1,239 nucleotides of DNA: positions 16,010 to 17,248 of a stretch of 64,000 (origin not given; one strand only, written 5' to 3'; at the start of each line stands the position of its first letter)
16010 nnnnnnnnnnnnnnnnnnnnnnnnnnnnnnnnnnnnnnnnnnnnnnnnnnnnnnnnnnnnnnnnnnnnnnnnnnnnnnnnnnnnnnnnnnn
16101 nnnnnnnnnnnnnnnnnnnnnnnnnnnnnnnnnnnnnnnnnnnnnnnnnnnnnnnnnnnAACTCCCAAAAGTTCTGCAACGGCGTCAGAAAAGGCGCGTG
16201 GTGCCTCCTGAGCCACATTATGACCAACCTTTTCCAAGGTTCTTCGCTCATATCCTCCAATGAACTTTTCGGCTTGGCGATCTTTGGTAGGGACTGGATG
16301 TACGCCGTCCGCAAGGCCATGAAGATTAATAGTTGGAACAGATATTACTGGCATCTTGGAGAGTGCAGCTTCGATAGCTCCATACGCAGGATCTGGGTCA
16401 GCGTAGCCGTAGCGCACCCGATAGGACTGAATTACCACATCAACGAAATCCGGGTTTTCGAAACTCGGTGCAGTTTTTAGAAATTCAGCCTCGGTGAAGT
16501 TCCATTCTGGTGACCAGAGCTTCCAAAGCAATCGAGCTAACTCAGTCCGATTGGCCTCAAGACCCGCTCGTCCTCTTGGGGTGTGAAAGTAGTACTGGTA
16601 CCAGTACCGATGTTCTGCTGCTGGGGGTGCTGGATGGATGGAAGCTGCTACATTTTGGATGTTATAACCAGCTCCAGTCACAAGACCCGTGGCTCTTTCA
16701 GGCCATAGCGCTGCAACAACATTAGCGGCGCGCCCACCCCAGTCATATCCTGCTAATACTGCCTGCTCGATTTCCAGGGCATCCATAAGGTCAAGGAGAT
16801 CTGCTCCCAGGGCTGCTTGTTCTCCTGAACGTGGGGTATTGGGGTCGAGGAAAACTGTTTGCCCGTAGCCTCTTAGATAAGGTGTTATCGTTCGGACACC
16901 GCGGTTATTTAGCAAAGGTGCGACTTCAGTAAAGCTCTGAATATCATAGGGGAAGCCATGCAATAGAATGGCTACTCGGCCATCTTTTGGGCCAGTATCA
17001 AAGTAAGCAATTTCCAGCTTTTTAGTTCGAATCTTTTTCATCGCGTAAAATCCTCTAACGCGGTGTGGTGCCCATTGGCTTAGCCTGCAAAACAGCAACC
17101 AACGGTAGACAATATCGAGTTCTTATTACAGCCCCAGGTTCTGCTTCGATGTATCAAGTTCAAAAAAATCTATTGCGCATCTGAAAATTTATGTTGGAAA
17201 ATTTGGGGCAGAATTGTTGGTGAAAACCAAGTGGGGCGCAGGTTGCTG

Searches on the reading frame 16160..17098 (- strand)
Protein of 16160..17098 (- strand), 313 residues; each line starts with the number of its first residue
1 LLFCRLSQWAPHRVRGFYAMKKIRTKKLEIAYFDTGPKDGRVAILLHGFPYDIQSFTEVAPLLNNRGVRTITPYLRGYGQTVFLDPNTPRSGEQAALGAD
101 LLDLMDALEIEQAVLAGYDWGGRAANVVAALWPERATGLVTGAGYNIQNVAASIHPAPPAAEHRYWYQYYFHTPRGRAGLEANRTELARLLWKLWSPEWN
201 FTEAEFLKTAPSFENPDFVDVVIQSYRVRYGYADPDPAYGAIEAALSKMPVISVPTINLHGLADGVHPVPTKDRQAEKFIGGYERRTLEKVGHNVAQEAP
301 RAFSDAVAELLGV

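Call 31: search_protein_families(library=ncbifam, proteins=[window:16160-17098:-], max_evalue=0.00001)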
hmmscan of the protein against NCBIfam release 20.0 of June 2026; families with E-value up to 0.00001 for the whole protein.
window:16160-17098:- (313 aa): 10 families
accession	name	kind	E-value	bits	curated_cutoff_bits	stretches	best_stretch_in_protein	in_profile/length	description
NF002043.0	PRK00870.1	subfamily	2.1e-13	50.4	265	1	18-143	24-147/302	haloalkane dehalogenase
NF011457.0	PRK14875.1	equivalog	3.6e-13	49.2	307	1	20-139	112-226/372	acetoin dehydrogenase dihydrolipoyllysine-residue acetyltransferase subunit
TIGR03695.1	menH_SHCHC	equivalog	5.5e-13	48.9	208.55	1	41-140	3-100/252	2-succinyl-6-hydroxy-2,4-cyclohexadiene-1-carboxylate synthase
NF051488.1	bifunc_PcaDC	exception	7.8e-11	41.7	390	1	35-140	7-107/375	bifunctional 3-oxoadipate enol-lactonase/4-carboxymuconolactone decarboxylase PcaDC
TIGR02427.1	protocat_pcaD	equivalog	8.3e-11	41.7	255.85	0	35-140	7-108/251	3-oxoadipate enol-lactonase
NF002938.0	PRK03592.1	equivalog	3.5e-10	39.7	241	1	17-140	9-125/298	haloalkane dehalogenase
TIGR03056.1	bchO_mg_che_rel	equivalog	2e-07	30.3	172.55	1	19-134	7-118/278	alpha/beta fold hydrolase BchO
NF004514.1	PRK05855.1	equivalog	1.5e-06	27.1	455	1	24-122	6-102/578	SDR family oxidoreductase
NF050089.1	i_nPHAscl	equivalog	2.6e-06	26.7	300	0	32-140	10-113/288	intracellular short-chain-length polyhydroxyalkanoate depolymerase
NF007954.0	PRK10673.1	equivalog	8.6e-06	25.2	399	0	93-141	63-111/255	esterase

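Call 32: search_protein_families(library=pfam, proteins=[window:16160-17098:-], max_evalue=0.00001)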
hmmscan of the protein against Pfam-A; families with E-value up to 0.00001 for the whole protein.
window:16160-17098:- (313 aa): 2 families
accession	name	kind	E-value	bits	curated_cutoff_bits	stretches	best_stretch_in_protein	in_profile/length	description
PF00561.26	Abhydrolase_1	-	3.8e-15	56.7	25.8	1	44-295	4-240/245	alpha/beta hydrolase fold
PF12697.13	Abhydrolase_6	-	4.6e-11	44.2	26.3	1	44-306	2-217/217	Alpha/beta hydrolase family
